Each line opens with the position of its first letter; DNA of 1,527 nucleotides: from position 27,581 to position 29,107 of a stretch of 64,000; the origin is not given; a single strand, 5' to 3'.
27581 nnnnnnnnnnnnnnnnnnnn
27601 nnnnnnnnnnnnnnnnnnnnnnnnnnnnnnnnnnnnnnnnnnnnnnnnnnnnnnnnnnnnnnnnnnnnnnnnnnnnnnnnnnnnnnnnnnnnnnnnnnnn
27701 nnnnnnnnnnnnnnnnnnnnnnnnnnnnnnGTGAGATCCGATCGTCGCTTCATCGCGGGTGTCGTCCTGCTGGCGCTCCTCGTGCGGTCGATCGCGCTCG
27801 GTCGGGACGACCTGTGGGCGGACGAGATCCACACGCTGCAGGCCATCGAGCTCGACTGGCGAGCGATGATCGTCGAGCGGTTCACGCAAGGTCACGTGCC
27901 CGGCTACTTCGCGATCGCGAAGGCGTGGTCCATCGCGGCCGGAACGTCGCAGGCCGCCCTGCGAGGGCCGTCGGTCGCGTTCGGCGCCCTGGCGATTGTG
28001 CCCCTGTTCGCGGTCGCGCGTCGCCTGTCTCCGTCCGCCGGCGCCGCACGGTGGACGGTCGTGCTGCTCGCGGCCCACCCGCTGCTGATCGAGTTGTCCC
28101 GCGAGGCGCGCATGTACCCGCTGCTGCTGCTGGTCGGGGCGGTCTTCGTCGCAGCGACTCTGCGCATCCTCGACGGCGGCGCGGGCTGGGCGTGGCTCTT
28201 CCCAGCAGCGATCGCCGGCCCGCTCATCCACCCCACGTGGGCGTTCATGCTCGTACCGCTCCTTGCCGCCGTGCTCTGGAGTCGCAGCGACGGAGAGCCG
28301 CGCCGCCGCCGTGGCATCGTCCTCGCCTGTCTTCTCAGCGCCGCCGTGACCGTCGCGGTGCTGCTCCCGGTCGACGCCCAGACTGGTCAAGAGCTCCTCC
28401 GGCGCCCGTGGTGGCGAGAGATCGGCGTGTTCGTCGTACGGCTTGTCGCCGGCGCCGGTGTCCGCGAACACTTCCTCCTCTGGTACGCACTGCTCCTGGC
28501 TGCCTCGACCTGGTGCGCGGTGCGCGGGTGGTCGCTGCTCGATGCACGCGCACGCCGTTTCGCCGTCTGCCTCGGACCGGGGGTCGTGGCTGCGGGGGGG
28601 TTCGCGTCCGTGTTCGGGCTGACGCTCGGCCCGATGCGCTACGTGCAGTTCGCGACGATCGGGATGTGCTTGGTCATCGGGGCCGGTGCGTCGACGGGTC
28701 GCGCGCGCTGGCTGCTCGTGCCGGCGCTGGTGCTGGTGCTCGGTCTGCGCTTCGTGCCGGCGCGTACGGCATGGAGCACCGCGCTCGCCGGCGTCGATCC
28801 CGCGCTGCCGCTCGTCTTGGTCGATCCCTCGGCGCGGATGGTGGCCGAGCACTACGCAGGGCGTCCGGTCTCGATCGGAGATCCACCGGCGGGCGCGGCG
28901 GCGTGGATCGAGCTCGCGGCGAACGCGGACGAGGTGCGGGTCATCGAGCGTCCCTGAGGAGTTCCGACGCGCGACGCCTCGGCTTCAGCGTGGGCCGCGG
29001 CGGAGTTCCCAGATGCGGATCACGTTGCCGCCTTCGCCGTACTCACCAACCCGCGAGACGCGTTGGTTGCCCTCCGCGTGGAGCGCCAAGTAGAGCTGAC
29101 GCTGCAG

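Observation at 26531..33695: Polyprenyl-phosphate glycosylation module with four tandem, alternately oriented GT-C (ArnT/PMT-like) paralogs next to a GT2/LAB_N pair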

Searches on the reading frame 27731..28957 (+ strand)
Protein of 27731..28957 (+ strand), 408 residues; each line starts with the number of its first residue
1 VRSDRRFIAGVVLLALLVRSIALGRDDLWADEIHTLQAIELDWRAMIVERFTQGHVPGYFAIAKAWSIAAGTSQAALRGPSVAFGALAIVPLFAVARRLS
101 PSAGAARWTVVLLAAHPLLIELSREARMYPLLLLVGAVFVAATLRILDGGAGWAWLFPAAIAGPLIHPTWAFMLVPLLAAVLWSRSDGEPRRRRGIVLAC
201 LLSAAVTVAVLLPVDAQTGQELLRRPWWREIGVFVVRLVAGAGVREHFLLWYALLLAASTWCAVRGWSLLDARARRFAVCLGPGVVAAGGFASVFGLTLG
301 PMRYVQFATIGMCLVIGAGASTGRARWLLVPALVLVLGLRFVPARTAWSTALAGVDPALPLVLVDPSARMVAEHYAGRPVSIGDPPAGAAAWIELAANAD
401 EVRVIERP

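Call 6: search_protein_families(library=pfam, proteins=[window:27731-28957:+], max_evalue=0.01)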
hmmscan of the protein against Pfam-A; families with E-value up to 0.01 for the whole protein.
window:27731-28957:+ (408 aa): 1 family
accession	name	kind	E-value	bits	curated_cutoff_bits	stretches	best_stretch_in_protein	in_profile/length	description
PF13231.12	PMT_2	-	5.1e-07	30.5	26.1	1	55-211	2-158/160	Dolichyl-phosphate-mannose-protein mannosyltransferase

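Call 7: search_protein_families(library=ncbifam, proteins=[window:27731-28957:+], max_evalue=0.01)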
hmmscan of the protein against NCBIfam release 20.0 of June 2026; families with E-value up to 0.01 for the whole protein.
window:27731-28957:+ (408 aa): 1 family
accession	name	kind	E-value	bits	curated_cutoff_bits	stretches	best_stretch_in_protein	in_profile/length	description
TIGR03663.1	TIGR03663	subfamily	3.4e-07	29.6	126.25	1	8-162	4-155/435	flippase activity-associated protein Agl23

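Call 20: search_solved_structures(query=window:27731-28957:+, max_evalue=1, show_alignments=1)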
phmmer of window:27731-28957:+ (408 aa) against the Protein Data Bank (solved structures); distinct sequences matched with E-value up to 1: 1.
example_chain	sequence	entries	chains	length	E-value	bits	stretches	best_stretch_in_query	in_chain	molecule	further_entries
9zd7_J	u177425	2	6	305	0.22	13.5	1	163-216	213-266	gp85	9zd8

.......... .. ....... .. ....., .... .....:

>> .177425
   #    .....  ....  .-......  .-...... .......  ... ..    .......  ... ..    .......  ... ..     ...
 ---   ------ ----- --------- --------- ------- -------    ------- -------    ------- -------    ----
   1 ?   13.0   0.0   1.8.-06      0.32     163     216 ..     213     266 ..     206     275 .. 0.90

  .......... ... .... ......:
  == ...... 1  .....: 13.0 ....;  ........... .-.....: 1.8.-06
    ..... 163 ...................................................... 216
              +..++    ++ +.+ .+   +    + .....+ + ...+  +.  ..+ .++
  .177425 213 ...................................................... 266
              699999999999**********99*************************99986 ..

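Call 85: find_related_loci(query=window:27731-28957:+, collection=metagenome_contigs, flank=6000)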
Query window:27731-28957:+ (408 aa) in metagenome_contigs; peptide patterns used: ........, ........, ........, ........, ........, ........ (x = any residue, [..] = any of these).
182 stretches matched a pattern; 70 encode a relative of the query (tblastn E <= 1e-3); 70 distinct loci.
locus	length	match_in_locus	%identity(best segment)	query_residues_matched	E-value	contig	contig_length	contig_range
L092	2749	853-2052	43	11-408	4e-77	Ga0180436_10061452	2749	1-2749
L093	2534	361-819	34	2-152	1e-12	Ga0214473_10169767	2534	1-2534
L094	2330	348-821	36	2-155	7e-12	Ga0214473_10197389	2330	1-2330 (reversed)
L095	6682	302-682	33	8-134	1e-9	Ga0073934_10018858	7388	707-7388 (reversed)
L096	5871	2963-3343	35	3-135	5e-9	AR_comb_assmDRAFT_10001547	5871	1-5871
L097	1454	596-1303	30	51-267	6e-9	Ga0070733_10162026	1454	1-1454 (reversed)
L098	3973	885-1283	35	19-133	1e-8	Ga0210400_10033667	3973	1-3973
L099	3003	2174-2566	37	2-134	3e-8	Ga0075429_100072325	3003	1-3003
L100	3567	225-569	36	19-138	5e-8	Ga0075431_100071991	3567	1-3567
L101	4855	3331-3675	36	19-138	1e-7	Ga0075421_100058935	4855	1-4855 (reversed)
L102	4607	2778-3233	29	54-193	2e-7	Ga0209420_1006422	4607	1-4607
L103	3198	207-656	34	8-133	2e-7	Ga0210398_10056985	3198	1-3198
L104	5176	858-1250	37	2-134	2e-7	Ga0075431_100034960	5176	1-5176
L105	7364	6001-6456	29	54-193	2e-7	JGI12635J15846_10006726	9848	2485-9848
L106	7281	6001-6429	29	49-176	4e-7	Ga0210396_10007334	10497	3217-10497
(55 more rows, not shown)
